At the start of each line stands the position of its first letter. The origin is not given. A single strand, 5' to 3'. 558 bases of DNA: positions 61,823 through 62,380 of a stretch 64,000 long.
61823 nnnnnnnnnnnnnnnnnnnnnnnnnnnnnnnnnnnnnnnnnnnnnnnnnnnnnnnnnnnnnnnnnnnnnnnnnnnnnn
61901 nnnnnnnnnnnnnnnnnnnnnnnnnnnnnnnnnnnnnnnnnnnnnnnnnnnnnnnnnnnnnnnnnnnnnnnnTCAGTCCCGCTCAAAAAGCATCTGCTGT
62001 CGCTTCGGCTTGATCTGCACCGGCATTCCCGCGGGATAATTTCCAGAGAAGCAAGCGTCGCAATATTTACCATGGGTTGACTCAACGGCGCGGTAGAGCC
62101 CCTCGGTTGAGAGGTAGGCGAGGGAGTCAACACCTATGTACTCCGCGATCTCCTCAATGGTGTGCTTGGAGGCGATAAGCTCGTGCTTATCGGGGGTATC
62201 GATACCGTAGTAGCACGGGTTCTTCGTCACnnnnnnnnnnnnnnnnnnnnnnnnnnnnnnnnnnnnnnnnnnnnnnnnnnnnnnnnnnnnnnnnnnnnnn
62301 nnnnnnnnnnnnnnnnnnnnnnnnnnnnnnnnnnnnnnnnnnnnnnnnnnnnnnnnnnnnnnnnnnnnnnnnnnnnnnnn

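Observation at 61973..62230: purF reduced to a C-terminal stub: is purine biosynthesis lost or relocated?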

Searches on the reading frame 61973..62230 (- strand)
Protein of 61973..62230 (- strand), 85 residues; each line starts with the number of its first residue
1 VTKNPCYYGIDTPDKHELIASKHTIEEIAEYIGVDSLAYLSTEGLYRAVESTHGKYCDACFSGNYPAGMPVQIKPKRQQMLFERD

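Call 4: search_protein_families(library=pfam, proteins=[window:61973-62230:-], max_evalue=0.01)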
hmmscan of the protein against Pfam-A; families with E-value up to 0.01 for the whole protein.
window:61973-62230:- (85 aa): 0 families

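Call 5: search_solved_structures(query=window:61973-62230:-, show_alignments=2)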
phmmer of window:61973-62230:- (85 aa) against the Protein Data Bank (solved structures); distinct sequences matched with E-value up to 0.001: 5.
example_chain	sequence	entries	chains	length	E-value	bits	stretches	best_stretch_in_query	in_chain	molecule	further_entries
6lbp_A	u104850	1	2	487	2.4e-16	62.9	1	5-77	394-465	Amidophosphoribosyltransferase 2, chloroplastic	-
1ao0_A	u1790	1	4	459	5.6e-15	58.6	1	4-67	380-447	GLUTAMINE PHOSPHORIBOSYLPYROPHOSPHATE AMIDOTRANSFERASE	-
1gph_1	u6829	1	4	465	1.4e-14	57.3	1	4-68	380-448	GLUTAMINE PHOSPHORIBOSYL-PYROPHOSPHATE AMIDOTRANSFERASE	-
9q0n_A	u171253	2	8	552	6.5e-11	45.6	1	3-50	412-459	Amidophosphoribosyltransferase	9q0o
9q0m_A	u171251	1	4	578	8.1e-11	45.3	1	3-50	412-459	Amidophosphoribosyltransferase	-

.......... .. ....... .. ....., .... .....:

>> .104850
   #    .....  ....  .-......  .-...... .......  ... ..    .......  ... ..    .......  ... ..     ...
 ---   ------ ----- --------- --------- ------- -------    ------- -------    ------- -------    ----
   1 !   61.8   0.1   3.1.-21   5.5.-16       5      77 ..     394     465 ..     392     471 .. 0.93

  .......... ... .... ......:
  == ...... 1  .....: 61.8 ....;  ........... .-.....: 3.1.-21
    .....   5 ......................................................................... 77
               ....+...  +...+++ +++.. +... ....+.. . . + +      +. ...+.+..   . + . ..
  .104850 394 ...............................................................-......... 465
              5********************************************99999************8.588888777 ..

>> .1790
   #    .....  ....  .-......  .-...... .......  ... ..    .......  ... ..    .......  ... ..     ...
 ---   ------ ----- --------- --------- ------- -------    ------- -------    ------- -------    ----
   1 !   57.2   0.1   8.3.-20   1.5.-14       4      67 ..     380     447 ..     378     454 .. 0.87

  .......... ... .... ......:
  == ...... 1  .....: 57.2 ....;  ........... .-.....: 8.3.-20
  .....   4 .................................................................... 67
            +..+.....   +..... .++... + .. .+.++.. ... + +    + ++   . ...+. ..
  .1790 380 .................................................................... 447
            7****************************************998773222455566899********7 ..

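Call 9: find_related_loci(query=window:61973-62230:-, collection=genome_contigs, flank=10000)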
Query window:61973-62230:- (85 aa) in genome_contigs; peptide patterns used: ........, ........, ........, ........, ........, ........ (x = any residue, [..] = any of these).
599 stretches matched a pattern (row limit reached: there are more); 537 encode a relative of the query (tblastn E <= 1e-3); the best 80 are kept; 80 distinct loci.
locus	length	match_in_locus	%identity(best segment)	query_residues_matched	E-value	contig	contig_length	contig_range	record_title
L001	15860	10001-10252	96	2-85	9e-54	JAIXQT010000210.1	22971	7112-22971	MAG: Proteobacteria bacterium isolate C4_MAG_00039 pond_C4_MAG_00039_000000000093, whole genome shotgun sequence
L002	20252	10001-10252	95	2-85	3e-53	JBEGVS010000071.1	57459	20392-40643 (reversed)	MAG: Pseudomonadota bacterium isolate riogrande_2019_sw_WHONDRS-S19S_0066_B_bin.28 scaffold_2989818, whole genome shotgu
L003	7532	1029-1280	92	2-85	2e-51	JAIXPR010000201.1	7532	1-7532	MAG: Proteobacteria bacterium isolate C1_MAG_00071 C1_MAG_00071_000000000235, whole genome shotgun sequence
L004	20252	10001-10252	90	2-85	3e-51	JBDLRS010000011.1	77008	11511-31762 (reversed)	MAG: Pseudomonadota bacterium isolate icacos_2019_sw_WHONDRS-S19S_0094_B_bin.45 scaffold_1057306, whole genome shotgun s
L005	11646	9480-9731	88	2-85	2e-49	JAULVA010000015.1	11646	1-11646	MAG: Bdellovibrionota bacterium isolate P_BDEL NODE_14018_length_11646_cov_1.051393, whole genome shotgun sequence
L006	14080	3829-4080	87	2-85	4e-48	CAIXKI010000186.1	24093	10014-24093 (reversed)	MAG: uncultured delta proteobacterium isolate Loclat_bin-13748 genome assembly, contig: bin-13748:186/257, whole genome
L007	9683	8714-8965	85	2-85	3e-47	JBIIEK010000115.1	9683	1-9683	MAG: Bdellovibrionota bacterium isolate ME2000-09-26pf_3300044610_group1_bin166 Rohwer_bin1165_scaffold_6036_c1, whole g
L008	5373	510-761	82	2-85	1e-46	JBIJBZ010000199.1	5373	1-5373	MAG: Bdellovibrionota bacterium isolate ME2006-08-10D11_3300044971_group2_bin88 Rohwer_bin1171_scaffold_1671_c2, whole g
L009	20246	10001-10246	77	2-83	3e-41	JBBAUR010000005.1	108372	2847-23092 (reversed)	MAG: Bdellovibrionota bacterium isolate EUL_302 ctg5-EUL_302, whole genome shotgun sequence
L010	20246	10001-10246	76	2-83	1e-40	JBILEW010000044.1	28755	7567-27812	MAG: Bdellovibrionota bacterium isolate ME2016-07-29_3300044622_group7_bin183 Rohwer_bin1189_scaffold_787_c1, whole geno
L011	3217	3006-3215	84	2-71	3e-39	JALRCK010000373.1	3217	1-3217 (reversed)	MAG: Deltaproteobacteria bacterium isolate HTM.30 NODE_373_length_3217_cov_3.236624, whole genome shotgun sequence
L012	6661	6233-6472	60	2-81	1e-29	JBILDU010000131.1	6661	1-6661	MAG: Bdellovibrionota bacterium isolate ME2016-07-22_3300044628_group7_bin146 Rohwer_bin1162_scaffold_13166_c1, whole ge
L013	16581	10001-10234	55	2-79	6e-29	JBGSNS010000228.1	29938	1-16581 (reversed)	MAG: Bdellovibrionota bacterium isolate JTS-AC261 k141_3880344, whole genome shotgun sequence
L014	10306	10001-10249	60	2-82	2e-27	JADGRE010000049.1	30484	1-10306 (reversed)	MAG: Proteobacteria bacterium isolate Chersky.17_24 contig-100_209, whole genome shotgun sequence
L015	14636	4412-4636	60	2-78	3e-27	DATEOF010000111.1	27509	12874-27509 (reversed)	MAG TPA_asm: Polyangiales bacterium isolate SMAG_U8988 k141_1704358, whole genome shotgun sequence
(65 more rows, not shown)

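Call 10: find_homologous_proteins(query=window:61973-62230:-)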
Query window:61973-62230:- (85 aa): 41 proteins with E <= 0.001 among 41 candidates.
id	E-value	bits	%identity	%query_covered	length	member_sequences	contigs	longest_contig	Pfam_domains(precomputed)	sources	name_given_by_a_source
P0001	8.2e-51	187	98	100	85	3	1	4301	-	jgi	jgi:amidophosphoribosyltransferase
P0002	2.9e-43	163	88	99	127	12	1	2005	-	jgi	jgi:amidophosphoribosyltransferase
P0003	6.0e-37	143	78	95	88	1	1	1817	-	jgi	jgi:amidophosphoribosyltransferase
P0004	4.3e-35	137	74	99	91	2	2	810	-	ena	-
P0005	7.5e-32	127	73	94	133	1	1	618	-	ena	-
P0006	2.5e-26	109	61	94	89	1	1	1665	-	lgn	-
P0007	3.4e-26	109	63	96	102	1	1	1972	-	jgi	jgi:amidophosphoribosyltransferase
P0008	4.1e-26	109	61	94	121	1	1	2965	PF00156.34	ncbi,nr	ncbi:MAG: amidophosphoribosyltransferase, partial [Bdellovibrionales bacterium]|nr:amidophosphoribos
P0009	4.9e-26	108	64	98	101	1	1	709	-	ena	-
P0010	1.0e-24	104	64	95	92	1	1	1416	-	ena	-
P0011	5.0e-24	102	80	69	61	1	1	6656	-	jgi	jgi:amidophosphoribosyltransferase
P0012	1.2e-23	101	64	91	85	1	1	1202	-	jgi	-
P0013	6.7e-23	98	59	95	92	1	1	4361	-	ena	-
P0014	6.8e-23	98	67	81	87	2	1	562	-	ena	-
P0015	1.2e-22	97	90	61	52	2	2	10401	-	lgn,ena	-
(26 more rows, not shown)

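Call 16: find_encoding_contigs(protein=window:61973-62230:-, flank=10000, max_places=10)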
Protein window:61973-62230:- (85 aa): 1 contig read that carries it; 1 place shown.
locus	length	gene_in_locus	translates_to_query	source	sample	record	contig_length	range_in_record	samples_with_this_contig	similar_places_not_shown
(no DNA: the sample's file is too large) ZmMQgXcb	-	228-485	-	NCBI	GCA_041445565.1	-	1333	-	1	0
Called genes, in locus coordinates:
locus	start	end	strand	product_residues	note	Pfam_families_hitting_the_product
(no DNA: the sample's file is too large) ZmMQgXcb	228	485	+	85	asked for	-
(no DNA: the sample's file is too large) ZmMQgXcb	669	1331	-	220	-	?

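Call 24: search_protein_families(library=ncbifam, proteins=[window:61973-62230:-], max_evalue=0.01)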
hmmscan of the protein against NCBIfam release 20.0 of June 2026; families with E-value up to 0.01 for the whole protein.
window:61973-62230:- (85 aa): 1 family
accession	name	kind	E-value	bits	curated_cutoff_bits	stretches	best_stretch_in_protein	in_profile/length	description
TIGR01134.1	purF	equivalog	3.2e-17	63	350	1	3-66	372-432/432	amidophosphoribosyltransferase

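Call 42: find_encoding_contigs(protein=P0001, flank=10000, max_places=4)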
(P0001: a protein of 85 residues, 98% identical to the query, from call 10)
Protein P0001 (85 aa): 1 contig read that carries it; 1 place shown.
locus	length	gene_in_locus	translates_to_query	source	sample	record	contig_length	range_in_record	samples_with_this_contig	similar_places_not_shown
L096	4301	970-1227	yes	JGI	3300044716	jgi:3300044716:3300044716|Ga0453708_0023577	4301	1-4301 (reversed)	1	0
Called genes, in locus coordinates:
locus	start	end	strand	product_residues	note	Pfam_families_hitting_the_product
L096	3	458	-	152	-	?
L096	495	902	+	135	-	-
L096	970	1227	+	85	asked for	-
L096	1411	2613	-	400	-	-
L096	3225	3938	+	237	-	PF01037:AsnC_trans_reg (faint), PF12802:MarR_2 (weak), PF13404:HTH_AsnC-type, PF13412:HTH_24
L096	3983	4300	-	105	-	?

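Call 43: find_encoding_contigs(protein=P0003, flank=10000, max_places=4)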
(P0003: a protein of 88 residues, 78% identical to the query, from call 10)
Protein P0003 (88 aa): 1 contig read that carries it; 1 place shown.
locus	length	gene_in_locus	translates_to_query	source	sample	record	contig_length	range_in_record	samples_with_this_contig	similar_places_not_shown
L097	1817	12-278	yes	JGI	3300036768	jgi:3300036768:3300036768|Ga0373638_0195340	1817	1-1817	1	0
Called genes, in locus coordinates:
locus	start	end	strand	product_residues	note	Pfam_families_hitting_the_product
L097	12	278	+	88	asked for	-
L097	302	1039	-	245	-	-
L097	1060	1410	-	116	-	-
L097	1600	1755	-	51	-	-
